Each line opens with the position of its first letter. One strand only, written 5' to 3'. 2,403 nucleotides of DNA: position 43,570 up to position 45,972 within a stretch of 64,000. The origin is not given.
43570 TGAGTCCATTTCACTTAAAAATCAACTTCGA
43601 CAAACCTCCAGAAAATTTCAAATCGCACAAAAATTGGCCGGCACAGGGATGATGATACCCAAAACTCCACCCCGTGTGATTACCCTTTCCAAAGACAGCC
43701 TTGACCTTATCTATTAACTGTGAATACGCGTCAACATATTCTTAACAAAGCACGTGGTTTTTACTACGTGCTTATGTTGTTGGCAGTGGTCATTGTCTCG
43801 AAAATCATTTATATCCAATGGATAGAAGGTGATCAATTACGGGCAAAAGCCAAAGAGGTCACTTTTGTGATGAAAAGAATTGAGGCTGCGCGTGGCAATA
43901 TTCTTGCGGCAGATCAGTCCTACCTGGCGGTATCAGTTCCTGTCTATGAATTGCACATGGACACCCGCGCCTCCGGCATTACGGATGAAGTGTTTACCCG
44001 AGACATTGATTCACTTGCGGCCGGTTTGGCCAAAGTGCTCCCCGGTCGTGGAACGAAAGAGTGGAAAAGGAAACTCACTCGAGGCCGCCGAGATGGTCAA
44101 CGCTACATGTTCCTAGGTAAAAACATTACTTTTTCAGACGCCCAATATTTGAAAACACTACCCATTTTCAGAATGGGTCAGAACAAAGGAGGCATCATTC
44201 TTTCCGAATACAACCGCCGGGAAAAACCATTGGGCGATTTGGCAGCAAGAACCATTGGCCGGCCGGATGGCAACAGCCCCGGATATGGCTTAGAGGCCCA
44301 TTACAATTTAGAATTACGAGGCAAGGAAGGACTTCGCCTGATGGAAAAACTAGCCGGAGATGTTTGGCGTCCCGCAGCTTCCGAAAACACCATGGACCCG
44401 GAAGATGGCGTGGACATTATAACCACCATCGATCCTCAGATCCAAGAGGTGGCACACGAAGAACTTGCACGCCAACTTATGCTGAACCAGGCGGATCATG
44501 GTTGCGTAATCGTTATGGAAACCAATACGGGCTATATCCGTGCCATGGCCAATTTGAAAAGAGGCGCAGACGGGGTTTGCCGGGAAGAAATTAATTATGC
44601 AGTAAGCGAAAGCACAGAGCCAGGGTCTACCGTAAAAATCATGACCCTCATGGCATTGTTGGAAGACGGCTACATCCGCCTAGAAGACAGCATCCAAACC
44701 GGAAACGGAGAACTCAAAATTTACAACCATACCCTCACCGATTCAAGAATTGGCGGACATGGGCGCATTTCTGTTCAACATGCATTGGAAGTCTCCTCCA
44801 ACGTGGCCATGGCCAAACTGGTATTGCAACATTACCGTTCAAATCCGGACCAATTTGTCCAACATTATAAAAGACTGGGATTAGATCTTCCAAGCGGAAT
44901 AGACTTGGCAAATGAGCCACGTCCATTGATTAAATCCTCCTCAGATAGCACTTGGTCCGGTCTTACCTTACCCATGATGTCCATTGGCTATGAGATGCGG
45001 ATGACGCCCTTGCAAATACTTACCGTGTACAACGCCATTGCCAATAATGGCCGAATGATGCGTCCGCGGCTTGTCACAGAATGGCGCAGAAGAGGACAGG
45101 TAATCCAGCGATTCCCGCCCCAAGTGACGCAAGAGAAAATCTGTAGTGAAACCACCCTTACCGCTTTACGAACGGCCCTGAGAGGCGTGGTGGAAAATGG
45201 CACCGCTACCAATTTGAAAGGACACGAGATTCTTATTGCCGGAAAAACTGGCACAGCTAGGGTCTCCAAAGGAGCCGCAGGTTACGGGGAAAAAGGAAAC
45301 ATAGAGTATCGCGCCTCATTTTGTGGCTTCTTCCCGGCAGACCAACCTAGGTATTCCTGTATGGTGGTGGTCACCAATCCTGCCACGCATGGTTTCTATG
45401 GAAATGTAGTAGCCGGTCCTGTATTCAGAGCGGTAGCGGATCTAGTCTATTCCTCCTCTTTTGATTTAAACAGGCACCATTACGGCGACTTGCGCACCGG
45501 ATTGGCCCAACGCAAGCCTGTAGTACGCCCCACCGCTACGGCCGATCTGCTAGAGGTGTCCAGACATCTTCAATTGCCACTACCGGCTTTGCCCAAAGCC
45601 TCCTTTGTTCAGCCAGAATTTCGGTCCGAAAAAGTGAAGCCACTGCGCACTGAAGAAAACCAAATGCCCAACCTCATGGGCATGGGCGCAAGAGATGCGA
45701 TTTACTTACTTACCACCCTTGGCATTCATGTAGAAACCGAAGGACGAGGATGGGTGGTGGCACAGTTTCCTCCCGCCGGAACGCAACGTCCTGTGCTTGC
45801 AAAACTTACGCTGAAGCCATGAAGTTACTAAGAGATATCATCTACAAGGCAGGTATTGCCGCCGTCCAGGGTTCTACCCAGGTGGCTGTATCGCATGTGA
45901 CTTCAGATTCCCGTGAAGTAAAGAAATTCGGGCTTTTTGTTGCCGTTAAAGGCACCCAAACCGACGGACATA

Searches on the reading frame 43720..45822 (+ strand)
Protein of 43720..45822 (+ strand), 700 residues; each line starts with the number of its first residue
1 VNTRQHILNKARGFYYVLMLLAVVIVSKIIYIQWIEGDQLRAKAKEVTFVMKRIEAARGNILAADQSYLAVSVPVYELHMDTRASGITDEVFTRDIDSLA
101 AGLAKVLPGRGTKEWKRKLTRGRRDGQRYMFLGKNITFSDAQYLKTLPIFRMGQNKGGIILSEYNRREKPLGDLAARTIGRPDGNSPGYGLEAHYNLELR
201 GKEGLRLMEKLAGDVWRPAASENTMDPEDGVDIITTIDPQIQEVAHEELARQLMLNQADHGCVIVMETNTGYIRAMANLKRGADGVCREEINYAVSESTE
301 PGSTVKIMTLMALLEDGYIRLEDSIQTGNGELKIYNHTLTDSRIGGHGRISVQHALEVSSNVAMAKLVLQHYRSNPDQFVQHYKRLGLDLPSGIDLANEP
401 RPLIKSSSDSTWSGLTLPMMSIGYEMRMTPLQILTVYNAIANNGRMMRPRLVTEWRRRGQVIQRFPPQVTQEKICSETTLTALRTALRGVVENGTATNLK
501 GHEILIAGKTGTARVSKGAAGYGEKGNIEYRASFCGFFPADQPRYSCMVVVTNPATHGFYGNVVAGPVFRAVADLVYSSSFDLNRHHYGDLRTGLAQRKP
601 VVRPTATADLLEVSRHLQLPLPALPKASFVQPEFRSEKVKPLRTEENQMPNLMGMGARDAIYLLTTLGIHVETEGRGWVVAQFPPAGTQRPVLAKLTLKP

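Call 85: search_protein_families(library=pfam, proteins=[window:43720-45822:+], max_evalue=0.00001)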
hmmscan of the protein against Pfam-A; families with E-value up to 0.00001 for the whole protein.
window:43720-45822:+ (700 aa): 3 families
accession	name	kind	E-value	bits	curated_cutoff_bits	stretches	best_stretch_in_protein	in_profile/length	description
PF00905.27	Transpeptidase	-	1.6e-50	172.5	22.1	1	261-572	1-297/299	Penicillin binding protein transpeptidase domain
PF03717.20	PBP_dimer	-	7.5e-08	33.4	24.4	0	54-180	2-121/180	Penicillin-binding Protein dimerisation domain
PF03793.24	PASTA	-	1.6e-07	31.6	23.2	1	648-698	2-60/64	PASTA domain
